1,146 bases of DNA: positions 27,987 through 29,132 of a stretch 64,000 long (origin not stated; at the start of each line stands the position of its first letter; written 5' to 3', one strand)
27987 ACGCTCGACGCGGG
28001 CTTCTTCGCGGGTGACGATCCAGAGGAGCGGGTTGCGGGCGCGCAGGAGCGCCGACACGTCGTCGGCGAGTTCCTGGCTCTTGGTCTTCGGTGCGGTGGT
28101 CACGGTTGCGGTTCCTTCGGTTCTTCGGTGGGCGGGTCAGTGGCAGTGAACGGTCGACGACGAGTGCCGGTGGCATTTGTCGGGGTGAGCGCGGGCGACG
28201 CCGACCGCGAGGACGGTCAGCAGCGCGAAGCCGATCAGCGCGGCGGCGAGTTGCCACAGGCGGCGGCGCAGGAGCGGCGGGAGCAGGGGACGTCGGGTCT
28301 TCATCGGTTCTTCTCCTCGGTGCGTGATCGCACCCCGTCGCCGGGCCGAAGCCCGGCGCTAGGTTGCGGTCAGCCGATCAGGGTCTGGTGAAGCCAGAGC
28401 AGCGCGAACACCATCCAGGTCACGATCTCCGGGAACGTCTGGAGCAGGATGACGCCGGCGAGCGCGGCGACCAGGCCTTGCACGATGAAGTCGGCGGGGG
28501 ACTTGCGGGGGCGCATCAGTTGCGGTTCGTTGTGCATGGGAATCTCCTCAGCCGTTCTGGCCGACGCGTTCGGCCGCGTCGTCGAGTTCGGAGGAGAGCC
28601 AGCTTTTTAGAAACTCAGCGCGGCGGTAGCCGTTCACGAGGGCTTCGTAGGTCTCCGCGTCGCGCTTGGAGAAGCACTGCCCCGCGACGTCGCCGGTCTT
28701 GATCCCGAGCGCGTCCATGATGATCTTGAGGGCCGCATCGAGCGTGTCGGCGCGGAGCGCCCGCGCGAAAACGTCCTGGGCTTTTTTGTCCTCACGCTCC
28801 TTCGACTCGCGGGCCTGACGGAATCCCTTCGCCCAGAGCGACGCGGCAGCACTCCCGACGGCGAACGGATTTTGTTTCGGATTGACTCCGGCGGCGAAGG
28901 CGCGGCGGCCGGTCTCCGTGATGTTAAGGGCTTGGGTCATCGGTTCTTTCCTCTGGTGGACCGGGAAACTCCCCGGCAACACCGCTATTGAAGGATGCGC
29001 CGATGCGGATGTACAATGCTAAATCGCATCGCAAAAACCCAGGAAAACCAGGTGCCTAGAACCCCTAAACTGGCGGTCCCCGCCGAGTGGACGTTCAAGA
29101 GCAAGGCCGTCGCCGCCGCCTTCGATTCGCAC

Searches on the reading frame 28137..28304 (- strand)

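Call 3: search_protein_families(library=pfam, proteins=[window:28137-28304:-], max_evalue=0.1)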
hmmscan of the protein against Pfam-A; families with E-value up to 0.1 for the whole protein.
window:28137-28304:- (55 aa): 1 family
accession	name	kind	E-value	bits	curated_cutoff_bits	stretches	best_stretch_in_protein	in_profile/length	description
PF15195.11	TMEM210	-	0.053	14.4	27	1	25-52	28-55/114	TMEM210 family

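Call 4: search_protein_families(library=phrogs, proteins=[window:28137-28304:-], max_evalue=0.01)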
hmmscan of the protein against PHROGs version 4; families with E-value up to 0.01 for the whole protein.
window:28137-28304:- (55 aa): 0 families

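Call 5: search_protein_families(library=padloc, proteins=[window:28137-28304:-], max_evalue=0.01)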
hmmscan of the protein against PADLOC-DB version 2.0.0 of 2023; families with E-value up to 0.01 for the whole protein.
window:28137-28304:- (55 aa): 0 families

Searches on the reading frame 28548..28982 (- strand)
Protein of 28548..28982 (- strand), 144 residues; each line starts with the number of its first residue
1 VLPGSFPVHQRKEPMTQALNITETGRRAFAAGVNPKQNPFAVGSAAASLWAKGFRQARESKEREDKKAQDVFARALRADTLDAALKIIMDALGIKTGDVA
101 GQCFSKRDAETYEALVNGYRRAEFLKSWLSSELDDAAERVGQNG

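Call 3: search_protein_families(library=pfam, proteins=[window:28548-28982:-], max_evalue=0.1)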
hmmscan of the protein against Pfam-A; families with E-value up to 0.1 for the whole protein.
window:28548-28982:- (144 aa): 1 family
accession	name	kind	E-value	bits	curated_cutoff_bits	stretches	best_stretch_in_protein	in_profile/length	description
PF04957.18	RMF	-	2.4e-05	24.7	27.9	1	21-59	12-50/53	Ribosome modulation factor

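Call 4: search_protein_families(library=phrogs, proteins=[window:28548-28982:-], max_evalue=0.01)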
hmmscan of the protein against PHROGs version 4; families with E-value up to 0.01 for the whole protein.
window:28548-28982:- (144 aa): 0 families

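Call 5: search_protein_families(library=padloc, proteins=[window:28548-28982:-], max_evalue=0.01)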
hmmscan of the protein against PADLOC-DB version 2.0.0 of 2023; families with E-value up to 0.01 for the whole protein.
window:28548-28982:- (144 aa): 0 families

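Call 19: search_protein_families(library=ncbifam, proteins=[window:28548-28982:-], max_evalue=0.01)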
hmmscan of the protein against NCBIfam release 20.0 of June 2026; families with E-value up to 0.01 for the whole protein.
window:28548-28982:- (144 aa): 2 families
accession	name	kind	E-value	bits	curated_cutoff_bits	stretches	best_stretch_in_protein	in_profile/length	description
NF041886.1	Rmf_CrpP_fam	subfamily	3.2e-05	23.4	28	1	22-58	3-39/39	Rmf/CrpP family protein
NF041887.1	Rmf_like_phage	equivalog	0.0016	17.9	40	1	23-59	7-43/43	Rmf/CrpP fold protein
